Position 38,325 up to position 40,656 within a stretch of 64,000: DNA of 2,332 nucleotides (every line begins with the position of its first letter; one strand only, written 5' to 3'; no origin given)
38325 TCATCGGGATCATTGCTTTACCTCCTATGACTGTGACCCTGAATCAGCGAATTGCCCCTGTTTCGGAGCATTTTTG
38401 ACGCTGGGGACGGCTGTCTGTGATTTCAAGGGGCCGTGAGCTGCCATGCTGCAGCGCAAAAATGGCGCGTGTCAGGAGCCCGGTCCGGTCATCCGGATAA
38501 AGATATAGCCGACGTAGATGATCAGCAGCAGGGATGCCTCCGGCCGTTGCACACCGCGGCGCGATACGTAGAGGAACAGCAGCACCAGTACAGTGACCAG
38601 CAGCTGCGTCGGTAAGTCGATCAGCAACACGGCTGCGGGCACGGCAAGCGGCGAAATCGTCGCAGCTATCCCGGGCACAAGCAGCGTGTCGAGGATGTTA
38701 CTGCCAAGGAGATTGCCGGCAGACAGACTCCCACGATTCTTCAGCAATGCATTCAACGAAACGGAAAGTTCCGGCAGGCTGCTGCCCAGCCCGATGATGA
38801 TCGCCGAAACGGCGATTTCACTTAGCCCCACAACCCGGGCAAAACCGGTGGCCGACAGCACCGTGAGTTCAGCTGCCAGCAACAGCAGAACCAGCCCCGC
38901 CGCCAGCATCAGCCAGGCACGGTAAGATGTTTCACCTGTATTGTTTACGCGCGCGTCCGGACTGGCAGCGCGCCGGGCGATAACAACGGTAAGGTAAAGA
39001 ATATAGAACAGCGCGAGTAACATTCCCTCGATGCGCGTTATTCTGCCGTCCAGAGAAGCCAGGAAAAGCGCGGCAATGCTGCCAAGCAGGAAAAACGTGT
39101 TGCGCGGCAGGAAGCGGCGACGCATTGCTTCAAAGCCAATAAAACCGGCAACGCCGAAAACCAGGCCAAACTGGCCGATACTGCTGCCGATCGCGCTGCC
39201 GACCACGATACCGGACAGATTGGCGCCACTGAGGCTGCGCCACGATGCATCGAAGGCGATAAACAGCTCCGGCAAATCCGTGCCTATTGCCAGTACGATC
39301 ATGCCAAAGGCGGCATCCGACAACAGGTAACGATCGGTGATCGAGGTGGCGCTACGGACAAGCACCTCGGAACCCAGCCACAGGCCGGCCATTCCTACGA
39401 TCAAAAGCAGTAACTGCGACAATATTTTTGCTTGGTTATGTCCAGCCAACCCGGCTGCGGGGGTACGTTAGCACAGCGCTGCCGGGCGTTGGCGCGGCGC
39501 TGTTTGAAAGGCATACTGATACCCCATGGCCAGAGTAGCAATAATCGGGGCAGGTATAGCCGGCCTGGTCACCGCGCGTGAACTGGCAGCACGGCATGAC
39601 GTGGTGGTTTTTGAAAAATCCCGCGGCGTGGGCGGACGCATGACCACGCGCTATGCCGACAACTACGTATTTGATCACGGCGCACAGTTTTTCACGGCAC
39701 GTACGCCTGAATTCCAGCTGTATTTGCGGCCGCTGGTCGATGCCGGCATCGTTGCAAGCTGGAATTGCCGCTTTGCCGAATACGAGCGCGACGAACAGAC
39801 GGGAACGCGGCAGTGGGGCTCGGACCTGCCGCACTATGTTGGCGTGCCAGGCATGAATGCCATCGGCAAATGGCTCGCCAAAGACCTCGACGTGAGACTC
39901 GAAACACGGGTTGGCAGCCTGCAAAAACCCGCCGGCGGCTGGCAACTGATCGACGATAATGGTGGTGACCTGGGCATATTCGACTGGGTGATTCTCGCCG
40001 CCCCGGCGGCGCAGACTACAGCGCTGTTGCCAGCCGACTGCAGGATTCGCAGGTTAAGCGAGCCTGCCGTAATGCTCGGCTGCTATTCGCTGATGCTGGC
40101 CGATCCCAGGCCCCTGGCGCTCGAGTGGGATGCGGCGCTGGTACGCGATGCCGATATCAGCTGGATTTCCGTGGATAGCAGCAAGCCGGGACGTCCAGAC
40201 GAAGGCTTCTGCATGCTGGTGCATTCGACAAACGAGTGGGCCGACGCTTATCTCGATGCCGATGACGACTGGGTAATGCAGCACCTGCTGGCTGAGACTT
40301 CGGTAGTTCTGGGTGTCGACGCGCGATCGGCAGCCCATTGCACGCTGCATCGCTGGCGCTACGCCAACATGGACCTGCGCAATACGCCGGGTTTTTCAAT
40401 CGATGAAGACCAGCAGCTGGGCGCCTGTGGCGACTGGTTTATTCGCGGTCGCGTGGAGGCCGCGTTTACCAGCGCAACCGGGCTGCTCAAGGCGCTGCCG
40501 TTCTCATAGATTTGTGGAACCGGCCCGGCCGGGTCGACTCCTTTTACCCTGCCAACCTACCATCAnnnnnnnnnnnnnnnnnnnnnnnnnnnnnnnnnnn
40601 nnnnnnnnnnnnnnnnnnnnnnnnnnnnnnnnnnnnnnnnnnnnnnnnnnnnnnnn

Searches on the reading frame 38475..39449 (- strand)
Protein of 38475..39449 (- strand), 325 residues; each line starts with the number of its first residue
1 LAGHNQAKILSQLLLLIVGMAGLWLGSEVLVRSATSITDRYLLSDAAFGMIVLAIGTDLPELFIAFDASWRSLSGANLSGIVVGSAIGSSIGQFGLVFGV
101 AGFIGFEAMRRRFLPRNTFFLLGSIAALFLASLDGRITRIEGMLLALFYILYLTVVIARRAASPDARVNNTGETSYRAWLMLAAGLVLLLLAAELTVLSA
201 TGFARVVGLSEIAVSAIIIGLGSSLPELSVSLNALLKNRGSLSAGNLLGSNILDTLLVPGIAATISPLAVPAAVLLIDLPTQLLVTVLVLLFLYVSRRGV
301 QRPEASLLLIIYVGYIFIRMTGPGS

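Call 65: search_protein_families(library=pfam, proteins=[window:38475-39449:-], max_evalue=0.00001)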
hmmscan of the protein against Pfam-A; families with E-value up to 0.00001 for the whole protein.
window:38475-39449:- (325 aa): 1 family
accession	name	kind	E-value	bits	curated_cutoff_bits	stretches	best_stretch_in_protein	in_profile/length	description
PF01699.29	Na_Ca_ex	-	7.8e-46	156.2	24.9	2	178-320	2-150/151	Sodium/calcium exchanger protein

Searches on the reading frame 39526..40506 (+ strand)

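Call 65: search_protein_families(library=pfam, proteins=[window:39526-40506:+], max_evalue=0.00001)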
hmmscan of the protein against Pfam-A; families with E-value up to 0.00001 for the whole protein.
window:39526-40506:+ (327 aa): 3 families
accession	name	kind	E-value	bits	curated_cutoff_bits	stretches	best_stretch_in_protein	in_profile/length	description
PF01593.30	Amino_oxidase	-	1.8e-18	67.5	19.8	1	11-68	1-59/443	Flavin containing amine oxidoreductase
PF13450.12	NAD_binding_8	-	3.8e-16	59.6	21.9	1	6-62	1-60/68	NAD(P)-binding Rossmann-like domain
PF01266.30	DAO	-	1.1e-10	42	27.9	1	3-38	1-37/353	FAD dependent oxidoreductase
